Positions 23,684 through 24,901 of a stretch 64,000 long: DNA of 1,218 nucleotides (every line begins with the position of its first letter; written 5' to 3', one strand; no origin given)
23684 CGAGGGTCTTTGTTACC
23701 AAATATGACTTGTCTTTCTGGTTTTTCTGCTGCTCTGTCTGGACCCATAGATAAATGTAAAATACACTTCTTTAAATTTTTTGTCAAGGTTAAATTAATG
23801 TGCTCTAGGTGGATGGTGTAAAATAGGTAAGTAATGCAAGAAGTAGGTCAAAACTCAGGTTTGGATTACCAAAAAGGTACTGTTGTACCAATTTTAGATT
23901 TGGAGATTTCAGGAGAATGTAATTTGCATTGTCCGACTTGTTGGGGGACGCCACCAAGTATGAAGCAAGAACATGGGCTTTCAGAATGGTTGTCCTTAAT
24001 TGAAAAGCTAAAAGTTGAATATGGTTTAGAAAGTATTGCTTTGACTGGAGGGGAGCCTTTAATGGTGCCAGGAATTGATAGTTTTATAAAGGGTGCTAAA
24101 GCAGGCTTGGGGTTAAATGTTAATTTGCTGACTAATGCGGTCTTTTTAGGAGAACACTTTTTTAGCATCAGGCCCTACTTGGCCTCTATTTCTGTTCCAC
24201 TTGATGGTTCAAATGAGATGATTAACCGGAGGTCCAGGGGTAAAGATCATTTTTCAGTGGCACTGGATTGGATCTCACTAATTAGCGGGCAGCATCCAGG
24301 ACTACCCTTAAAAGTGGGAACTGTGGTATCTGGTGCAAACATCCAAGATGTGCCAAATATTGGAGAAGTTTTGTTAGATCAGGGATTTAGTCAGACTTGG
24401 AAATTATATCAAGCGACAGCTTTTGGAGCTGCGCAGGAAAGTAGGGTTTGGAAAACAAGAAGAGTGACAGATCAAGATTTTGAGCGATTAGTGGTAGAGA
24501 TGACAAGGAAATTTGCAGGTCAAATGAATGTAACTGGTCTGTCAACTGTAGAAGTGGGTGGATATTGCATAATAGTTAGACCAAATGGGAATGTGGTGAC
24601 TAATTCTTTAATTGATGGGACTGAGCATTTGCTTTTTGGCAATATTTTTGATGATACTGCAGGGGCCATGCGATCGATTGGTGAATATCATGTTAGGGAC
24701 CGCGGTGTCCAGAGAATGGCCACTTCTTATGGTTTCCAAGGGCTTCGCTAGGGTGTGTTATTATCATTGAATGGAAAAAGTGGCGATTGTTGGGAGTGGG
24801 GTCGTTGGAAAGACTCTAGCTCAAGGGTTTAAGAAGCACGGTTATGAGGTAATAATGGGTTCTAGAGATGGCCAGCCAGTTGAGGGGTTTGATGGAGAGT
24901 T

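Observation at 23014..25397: Radical SAM enzyme of unknown specificity in a GC-richer block, divergent from an unrecognisable 257-aa protein and followed by a Rossmann NADP oxidoreductase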

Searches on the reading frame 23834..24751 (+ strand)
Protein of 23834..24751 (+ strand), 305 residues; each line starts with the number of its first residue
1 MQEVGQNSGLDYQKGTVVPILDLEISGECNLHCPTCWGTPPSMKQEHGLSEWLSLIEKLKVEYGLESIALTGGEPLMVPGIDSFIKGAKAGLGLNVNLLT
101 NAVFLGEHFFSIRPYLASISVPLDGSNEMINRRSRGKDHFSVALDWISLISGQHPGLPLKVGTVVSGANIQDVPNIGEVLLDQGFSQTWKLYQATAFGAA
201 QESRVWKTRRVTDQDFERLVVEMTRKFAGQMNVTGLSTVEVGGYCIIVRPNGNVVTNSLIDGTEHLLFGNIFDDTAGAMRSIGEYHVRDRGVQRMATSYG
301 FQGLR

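Call 3: search_protein_families(library=pfam, proteins=[window:23834-24751:+], max_evalue=0.01)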
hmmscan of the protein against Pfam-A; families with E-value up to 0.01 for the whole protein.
window:23834-24751:+ (305 aa): 2 families
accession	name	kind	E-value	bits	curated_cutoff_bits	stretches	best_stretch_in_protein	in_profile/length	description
PF04055.27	Radical_SAM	-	8.1e-12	46.1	29.5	1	24-151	2-137/166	Radical SAM superfamily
PF13353.11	Fer4_12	-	0.0059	17.3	22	0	28-127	14-117/137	4Fe-4S single cluster domain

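Call 4: search_protein_families(library=ncbifam, proteins=[window:23834-24751:+], max_evalue=0.01)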
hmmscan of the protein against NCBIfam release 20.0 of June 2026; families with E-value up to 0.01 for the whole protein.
window:23834-24751:+ (305 aa): 43 families (the best 25 are shown)
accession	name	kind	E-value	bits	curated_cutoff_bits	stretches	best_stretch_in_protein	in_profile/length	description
NF038283.1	viperin_w_prok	equivalog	5.5e-19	68.4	180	1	25-258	8-246/281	viperin family antiviral radical SAM protein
TIGR04250.1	SCM_rSAM_ScmE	equivalog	4.8e-14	52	400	1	21-184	5-169/358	SynChlorMet cassette radical SAM/SPASM protein ScmE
TIGR04133.1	rSAM_w_lipo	hypoth_equivalog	8.1e-13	48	425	1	24-227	29-231/350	TIGR04133 family radical SAM/SPASM protein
NF045574.1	sacti_mat_StsB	exception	1.6e-12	47.1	625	1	25-180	102-256/466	StsB family radical SAM/SPASM domain sactipeptide maturase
TIGR02666.1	moaA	equivalog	2.5e-12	46.4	284.05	1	23-185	14-185/336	GTP 3',8-cyclase MoaA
NF045646.2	rSAM_Se_TrsS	equivalog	4.7e-11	41.9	490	1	23-180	90-251/441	radical SAM (seleno)protein TrsS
TIGR02109.1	PQQ_syn_pqqE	equivalog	6e-11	41.9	381.35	1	22-232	10-221/358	pyrroloquinoline quinone biosynthesis protein PqqE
TIGR04317.1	W_rSAM_matur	equivalog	2e-10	40.3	380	1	22-151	7-137/349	tungsten cofactor oxidoreductase radical SAM maturase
TIGR04466.1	rSAM_BlsE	equivalog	2.3e-10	40.5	400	1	51-230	35-215/327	cytosylglucuronate decarboxylase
NF049973.1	radical_Rv1681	equivalog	7e-10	38.4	380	1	28-194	81-248/326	Rv1681 family radical SAM protein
TIGR02668.1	moaA_archaeal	equivalog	1.1e-09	37.8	325.25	1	18-182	9-175/303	GTP 3',8-cyclase MoaA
TIGR02495.1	NrdG2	equivalog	1.4e-09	37.5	131.15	1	29-102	26-99/193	anaerobic ribonucleoside-triphosphate reductase activating protein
TIGR04053.2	TIGR04053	equivalog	1.5e-09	37.6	395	1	24-209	13-201/366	TIGR04053 family radical SAM/SPASM domain-containing protein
TIGR04347.1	pseudo_SAM_Halo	equivalog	3.6e-09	36.4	525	1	19-187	38-206/390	TIGR04347 family pseudo-SAM/SPASM protein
TIGR04251.1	SCM_rSAM_ScmF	equivalog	4.2e-09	36.3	400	1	27-132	12-122/353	SynChlorMet cassette radical SAM/SPASM protein ScmF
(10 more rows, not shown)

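Call 5: search_protein_families(library=padloc, proteins=[window:23834-24751:+], max_evalue=0.01)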
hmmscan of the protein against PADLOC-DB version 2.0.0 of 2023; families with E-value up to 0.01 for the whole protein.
window:23834-24751:+ (305 aa): 3 families
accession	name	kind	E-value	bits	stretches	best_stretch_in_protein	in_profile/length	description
PDLC02903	pVip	-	5.5e-21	73.2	1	24-259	5-225/257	Viperins not associated with kinases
PDLC02904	pVip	-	4.5e-19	67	1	25-258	9-229/262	Viperins associated with kinases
PDLC02905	pVip-kinase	-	8.8e-14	49.6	1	4-258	164-422/474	Viperin-kinase fusion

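Call 6: search_solved_structures(query=window:23834-24751:+, max_evalue=0.01, show_alignments=2)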
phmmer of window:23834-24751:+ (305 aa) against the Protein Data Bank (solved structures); distinct sequences matched with E-value up to 0.01: 12.
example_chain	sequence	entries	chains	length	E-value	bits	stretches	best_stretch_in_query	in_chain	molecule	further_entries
6efn_A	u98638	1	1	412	4.4e-11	45.8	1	21-221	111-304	Sporulation killing factor maturation protein SkfB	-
7vob_C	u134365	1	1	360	3.6e-07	33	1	24-229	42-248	Cytosylglucuronate decarboxylase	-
7voc_C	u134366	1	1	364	3.7e-07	32.9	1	24-229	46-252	Cytosylglucuronate decarboxylase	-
7tol_A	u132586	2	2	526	9.6e-07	31.6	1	16-224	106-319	glycerol dibiphytanyl glycerol tetraether - macrocyclic archaeol synthase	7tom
1tv7_A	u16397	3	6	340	0.00012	24.7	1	19-166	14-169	Molybdenum cofactor biosynthesis protein A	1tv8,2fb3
2fb2_A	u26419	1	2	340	0.00013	24.6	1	19-166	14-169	Molybdenum cofactor biosynthesis protein A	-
8wm2_A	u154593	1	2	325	0.00013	24.5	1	23-112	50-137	Fe-S radical SAM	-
6c8v_A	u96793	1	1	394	0.00039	23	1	22-205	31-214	Coenzyme PQQ synthesis protein E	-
9dgw_A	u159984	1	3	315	0.00067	22.2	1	12-197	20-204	Radical SAM core domain-containing protein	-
9dfw_A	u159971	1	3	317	0.00083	21.9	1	12-197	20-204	Radical SAM core domain-containing protein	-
6b4c_A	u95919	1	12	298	0.0013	21.3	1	17-197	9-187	Viperin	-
7n7i_A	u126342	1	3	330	0.0013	21.3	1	15-197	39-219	Viperin-like enzyme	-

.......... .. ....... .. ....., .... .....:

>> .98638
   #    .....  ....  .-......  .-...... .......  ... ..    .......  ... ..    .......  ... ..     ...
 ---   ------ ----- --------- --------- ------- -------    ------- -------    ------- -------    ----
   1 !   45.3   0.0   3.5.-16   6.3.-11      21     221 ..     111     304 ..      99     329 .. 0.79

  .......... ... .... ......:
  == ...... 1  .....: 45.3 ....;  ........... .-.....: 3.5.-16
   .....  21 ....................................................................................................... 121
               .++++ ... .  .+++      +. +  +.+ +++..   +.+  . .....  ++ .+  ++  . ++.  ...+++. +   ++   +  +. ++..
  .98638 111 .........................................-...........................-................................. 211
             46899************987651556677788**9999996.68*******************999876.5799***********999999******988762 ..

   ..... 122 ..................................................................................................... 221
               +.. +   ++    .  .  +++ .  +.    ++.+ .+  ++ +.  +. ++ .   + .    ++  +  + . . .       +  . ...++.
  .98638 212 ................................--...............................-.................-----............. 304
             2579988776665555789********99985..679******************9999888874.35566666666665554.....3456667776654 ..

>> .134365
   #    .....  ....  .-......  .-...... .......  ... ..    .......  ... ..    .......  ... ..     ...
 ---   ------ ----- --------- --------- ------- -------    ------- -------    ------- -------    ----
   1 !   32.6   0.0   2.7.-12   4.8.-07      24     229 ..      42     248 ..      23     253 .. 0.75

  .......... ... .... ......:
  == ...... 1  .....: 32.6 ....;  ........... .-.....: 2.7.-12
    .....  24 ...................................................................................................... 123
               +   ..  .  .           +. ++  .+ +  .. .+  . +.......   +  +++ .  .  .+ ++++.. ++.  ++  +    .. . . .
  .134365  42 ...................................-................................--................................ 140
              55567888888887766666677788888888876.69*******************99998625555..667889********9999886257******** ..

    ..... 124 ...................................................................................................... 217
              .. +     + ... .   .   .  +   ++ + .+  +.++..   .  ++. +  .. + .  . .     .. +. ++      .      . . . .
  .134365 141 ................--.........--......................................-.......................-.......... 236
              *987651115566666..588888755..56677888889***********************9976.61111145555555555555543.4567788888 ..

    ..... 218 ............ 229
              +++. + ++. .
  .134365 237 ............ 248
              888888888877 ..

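Call 8: find_homologous_proteins(query=window:23834-24751:+, max_evalue=0.001)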
Query window:23834-24751:+ (305 aa): 24 proteins with E <= 0.001 among 1269 candidates.
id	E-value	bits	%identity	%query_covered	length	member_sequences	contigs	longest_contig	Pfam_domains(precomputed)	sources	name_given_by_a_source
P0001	5.4e-204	694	100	100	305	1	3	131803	PF04055.28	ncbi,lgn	-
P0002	1.5e-137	476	68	98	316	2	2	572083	PF04055.28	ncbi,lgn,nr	ncbi:radical SAM protein [Patescibacteria group bacterium]|nr:radical SAM protein [Patescibacteria g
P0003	4.3e-131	455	66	97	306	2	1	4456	PF04055.28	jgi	jgi:MoaA/NifB/PqqE/SkfB family radical SAM enzyme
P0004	9.6e-121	421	64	95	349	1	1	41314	PF04055.28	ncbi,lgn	-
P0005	2.1e-109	384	58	96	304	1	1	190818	PF04055.28,PF13353.12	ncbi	ncbi:MAG: radical SAM protein [bacterium]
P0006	2.7e-109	383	58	96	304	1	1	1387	PF04055.28,PF13353.12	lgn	-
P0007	5.4e-104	366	56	96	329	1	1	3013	PF04055.28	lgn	-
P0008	1.0e-101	358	55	96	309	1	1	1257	PF04055.28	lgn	-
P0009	4.1e-97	343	52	97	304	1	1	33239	PF04055.28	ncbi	ncbi:MAG: radical SAM protein [archaeon]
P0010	1.2e-64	237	41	93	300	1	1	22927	PF04055.28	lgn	-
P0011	2.1e-31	127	32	87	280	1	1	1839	PF04055.28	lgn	-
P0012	3.9e-17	81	27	86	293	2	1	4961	PF04055.28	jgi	-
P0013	9.8e-16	76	32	61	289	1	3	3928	PF04055.28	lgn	-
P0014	1.4e-11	62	30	55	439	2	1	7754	PF13186.12,PF04055.28,PF05402.19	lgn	-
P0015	5.4e-11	60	27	82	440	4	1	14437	PF13186.12,PF04055.28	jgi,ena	-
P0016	1.3e-10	59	26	83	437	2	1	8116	PF13186.12,PF04055.28,PF05402.19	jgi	jgi:radical SAM protein with 4Fe4S-binding SPASM domain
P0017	5.2e-8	51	24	84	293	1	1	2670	PF04055.28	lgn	-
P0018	1.2e-7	49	25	83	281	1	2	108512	PF04055.28,PF13353.12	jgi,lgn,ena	-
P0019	3.9e-7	48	30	57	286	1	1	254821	PF04055.28,PF13353.12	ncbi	-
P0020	6.6e-6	44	25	72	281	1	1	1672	PF04055.28,PF13353.12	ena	-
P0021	6.5e-5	40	35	42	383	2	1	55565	PF04055.28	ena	-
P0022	1.1e-4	40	29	54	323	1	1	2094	PF04055.28,PF06463.19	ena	-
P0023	4.8e-4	38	28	63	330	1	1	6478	PF04055.28,PF06463.19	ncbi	-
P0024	6.8e-4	37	26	50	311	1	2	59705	PF13186.12,PF04055.28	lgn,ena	-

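Call 10: find_encoding_contigs(protein=P0002, flank=6000, max_places=2)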
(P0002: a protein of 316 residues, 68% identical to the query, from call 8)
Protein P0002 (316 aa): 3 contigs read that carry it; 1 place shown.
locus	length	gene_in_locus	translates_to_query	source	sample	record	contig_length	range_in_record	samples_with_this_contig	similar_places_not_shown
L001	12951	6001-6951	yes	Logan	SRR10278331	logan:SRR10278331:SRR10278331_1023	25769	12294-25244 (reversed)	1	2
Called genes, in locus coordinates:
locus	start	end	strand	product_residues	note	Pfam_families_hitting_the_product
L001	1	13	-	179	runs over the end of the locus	?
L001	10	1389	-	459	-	PF00041:fn3 (faint), PF16656:Pur_ac_phosph_N, PF19077:Big_13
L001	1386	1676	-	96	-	-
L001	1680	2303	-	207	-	PF04350:PilO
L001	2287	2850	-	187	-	-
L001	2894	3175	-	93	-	PF01649:Ribosomal_S20p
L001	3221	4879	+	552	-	PF01554:MatE (weak), PF03023:MurJ, PF13440:Polysacc_synt_3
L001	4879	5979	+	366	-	PF00586:AIRS, PF02769:AIRS_C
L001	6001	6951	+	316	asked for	PF04055:Radical_SAM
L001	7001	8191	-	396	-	-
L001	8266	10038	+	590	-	PF00009:GTP_EFTU, PF01926:MMR_HSR1 (weak), PF00071:Ras (weak), PF22042:EF-G_D2 (weak), PF03144:GTP_EFTU_D2, PF00679:EFG_C, PF06421:LepA_C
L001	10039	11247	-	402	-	PF00801:PKD, PF18911:PKD_4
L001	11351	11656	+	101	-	PF00166:Cpn10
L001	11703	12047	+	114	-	-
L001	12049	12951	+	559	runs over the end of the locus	PF00118:Cpn60_TCP1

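Call 11: find_encoding_contigs(protein=P0004, flank=6000, max_places=2)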
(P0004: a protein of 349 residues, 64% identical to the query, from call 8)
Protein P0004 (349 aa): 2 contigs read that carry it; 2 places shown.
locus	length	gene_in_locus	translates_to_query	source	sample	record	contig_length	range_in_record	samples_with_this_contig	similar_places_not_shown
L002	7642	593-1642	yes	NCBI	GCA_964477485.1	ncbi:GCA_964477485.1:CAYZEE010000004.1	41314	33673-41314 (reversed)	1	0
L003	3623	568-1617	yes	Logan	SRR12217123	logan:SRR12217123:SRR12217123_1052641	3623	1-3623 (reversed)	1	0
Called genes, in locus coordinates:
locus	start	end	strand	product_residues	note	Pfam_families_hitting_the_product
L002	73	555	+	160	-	-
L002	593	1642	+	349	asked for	PF04055:Radical_SAM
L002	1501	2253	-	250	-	PF13238:AAA_18 (weak), PF13521:AAA_28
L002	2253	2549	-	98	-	-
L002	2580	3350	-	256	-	PF00586:AIRS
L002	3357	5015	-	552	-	PF03023:MurJ, PF13440:Polysacc_synt_3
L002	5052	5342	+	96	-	PF01649:Ribosomal_S20p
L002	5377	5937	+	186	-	-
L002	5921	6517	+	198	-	PF04350:PilO, PF10741:T2SSM_b (weak)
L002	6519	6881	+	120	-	-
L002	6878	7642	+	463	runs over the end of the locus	PF16656:Pur_ac_phosph_N (weak), PF19077:Big_13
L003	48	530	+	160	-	-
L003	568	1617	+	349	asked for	PF04055:Radical_SAM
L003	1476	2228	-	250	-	PF13238:AAA_18 (weak), PF13521:AAA_28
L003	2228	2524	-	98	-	-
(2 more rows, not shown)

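Call 12: find_encoding_contigs(protein=P0005, flank=6000, max_places=2)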
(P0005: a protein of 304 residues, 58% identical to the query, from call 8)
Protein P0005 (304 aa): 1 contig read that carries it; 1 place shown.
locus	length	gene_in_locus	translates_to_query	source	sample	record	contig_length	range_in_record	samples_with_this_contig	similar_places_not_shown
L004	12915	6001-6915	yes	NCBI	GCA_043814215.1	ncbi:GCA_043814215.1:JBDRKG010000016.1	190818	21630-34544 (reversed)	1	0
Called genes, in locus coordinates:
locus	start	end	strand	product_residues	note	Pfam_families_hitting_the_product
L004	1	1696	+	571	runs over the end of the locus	PF01373:Glyco_hydro_14 (faint), PF02449:Glyco_hydro_42 (weak)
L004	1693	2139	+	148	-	PF14478:DUF4430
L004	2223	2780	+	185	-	PF20221:DUF6580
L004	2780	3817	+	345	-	PF01073:3Beta_HSD, PF01370:Epimerase, PF02719:Polysacc_synt_2, PF04321:RmlD_sub_bind, PF16363:GDP_Man_Dehyd, PF07993:NAD_binding_4 (weak)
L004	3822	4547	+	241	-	PF00483:NTP_transferase, PF01128:IspD (weak), PF12804:NTP_transf_3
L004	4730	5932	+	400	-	PF13439:Glyco_transf_4, PF13579:Glyco_trans_4_4 (weak), PF00534:Glycos_transf_1, PF13692:Glyco_trans_1_4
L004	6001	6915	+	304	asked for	PF04055:Radical_SAM, PF13353:Fer4_12 (faint)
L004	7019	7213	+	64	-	-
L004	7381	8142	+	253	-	PF13489:Methyltransf_23 (weak), PF01209:Ubie_methyltran (weak), PF13847:Methyltransf_31, PF08241:Methyltransf_11, PF08242:Methyltransf_12 (weak), PF13649:Methyltransf_25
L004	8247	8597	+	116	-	-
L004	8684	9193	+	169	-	PF01936:NYN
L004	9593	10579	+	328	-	PF13439:Glyco_transf_4 (weak), PF00534:Glycos_transf_1, PF13692:Glyco_trans_1_4, PF13524:Glyco_trans_1_2 (weak)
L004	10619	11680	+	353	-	PF01370:Epimerase, PF02719:Polysacc_synt_2 (weak), PF16363:GDP_Man_Dehyd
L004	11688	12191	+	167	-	PF00908:dTDP_sugar_isom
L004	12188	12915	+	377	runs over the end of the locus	PF01041:DegT_DnrJ_EryC1, PF00155:Aminotran_1_2, PF01053:Cys_Met_Meta_PP (weak), PF01212:Beta_elim_lyase (weak)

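Call 13: find_encoding_contigs(protein=P0009, flank=6000, max_places=2)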
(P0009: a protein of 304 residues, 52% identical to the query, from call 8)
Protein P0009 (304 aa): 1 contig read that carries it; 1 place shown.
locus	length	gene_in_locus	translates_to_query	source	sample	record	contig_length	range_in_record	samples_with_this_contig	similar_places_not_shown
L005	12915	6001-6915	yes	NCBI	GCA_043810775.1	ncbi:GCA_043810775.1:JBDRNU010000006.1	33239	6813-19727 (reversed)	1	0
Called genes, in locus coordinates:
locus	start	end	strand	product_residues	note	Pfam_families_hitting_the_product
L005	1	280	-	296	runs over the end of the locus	-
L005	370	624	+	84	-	-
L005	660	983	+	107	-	-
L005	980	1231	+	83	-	PF01157:Ribosomal_L21e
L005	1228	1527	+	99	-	PF03874:RNA_pol_Rpb4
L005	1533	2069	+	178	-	PF04919:DUF655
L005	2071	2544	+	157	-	PF00416:Ribosomal_S13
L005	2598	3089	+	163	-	PF01479:S4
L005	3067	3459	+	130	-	PF00411:Ribosomal_S11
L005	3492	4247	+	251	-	PF01193:RNA_pol_L, PF01000:RNA_pol_A_bac, PF13237:Fer4_10 (weak), PF13187:Fer4_9 (weak)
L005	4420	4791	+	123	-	-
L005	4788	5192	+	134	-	PF00572:Ribosomal_L13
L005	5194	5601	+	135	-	PF00380:Ribosomal_S9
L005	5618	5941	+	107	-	-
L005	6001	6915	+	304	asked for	PF04055:Radical_SAM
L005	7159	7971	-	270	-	PF02899:Phage_int_SAM_1 (weak), PF13495:Phage_int_SAM_4, PF00589:Phage_integrase, PF22823:MrpR_C_cat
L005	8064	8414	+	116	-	-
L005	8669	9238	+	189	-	-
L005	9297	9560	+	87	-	-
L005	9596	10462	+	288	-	-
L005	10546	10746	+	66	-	PF00313:CSD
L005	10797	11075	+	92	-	-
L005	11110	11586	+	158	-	-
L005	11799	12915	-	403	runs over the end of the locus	PF00270:DEAD, PF04851:ResIII, PF00271:Helicase_C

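Call 14: find_encoding_contigs(protein=P0010, flank=6000, max_places=2)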
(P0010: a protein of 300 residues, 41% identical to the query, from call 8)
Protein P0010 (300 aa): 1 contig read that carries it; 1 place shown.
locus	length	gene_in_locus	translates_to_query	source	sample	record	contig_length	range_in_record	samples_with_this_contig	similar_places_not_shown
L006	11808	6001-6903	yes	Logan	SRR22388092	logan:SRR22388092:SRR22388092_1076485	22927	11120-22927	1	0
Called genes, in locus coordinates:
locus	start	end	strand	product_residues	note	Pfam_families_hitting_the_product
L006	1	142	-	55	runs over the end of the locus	-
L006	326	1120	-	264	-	PF00293:NUDIX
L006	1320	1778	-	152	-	PF25084:LbH_EIF2B, PF25087:GMPPB_C, PF00132:Hexapep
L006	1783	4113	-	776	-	PF00005:ABC_tran (faint), PF05729:NACHT, PF20720:nSTAND3 (faint), PF13646:HEAT_2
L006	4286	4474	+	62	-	-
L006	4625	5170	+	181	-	-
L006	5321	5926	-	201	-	-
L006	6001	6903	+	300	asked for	PF04055:Radical_SAM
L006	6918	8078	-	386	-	PF00368:HMG-CoA_red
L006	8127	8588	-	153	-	PF00293:NUDIX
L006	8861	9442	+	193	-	-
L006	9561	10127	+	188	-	-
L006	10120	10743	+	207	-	-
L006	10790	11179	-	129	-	-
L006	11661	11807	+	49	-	?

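Call 15: find_encoding_contigs(protein=P0001, flank=10000, max_places=4)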
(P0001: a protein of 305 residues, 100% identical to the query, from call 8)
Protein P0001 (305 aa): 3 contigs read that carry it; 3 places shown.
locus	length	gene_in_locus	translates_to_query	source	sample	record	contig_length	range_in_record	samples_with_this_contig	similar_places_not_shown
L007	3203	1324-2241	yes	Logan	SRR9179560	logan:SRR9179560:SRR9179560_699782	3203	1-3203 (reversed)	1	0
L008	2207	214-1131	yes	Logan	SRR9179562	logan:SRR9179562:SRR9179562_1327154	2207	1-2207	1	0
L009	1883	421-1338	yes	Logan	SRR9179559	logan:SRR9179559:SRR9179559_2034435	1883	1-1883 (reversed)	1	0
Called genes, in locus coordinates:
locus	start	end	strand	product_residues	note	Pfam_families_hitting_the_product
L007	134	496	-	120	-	PF00903:Glyoxalase (weak), PF18029:Glyoxalase_6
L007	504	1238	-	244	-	-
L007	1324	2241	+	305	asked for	PF04055:Radical_SAM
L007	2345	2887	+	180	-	PF03807:F420_oxidored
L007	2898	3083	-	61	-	-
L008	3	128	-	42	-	?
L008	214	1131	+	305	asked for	PF04055:Radical_SAM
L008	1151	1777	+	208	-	PF01210:NAD_Gly3P_dh_N (faint), PF02826:2-Hacid_dh_C (weak), PF03446:NAD_binding_2 (weak), PF03807:F420_oxidored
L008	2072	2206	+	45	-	?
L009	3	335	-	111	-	?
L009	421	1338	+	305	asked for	PF04055:Radical_SAM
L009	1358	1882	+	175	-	?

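Call 27: predict_structure(alignment_id=A1)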
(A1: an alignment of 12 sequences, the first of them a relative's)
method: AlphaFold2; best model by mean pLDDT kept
length: 305 residues; sequences in the alignment: 12
mean_pLDDT: 86.1   pTM: 0.87
mean pLDDT of the five models: 86.1, 85.9, 85.8, 85.6, 85.2
residues with pLDDT >= 90: 179; 70-90: 88; 50-70: 27; < 50: 11
segments of 3 or more residues with pLDDT < 50: 1-11
pLDDT, mean of each block of 10 residues (from residue 1): 34 64 89 77 88 96 91 92 98 95 96 97 95 89 97 94 93 98 94 76 77 92 96 82 78 87 87 94 79 71 61
secondary structure, 60 per line:
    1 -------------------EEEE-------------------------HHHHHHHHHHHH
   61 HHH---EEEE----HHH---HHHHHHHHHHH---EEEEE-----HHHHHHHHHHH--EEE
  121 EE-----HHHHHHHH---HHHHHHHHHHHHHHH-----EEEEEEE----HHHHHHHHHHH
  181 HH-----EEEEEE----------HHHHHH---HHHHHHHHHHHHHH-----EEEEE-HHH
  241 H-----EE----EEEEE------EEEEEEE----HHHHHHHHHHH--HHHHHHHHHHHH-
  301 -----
elements in order: E20-23 H49-63 E67-70 H81-91 E95-99 H105-115 E118-122 H128-135 H139-153 E159-165 H170-182 E188-193 H204-209 H213-226 E232-236 H238-241 E253-257 E264-270 H275-285 H288-299
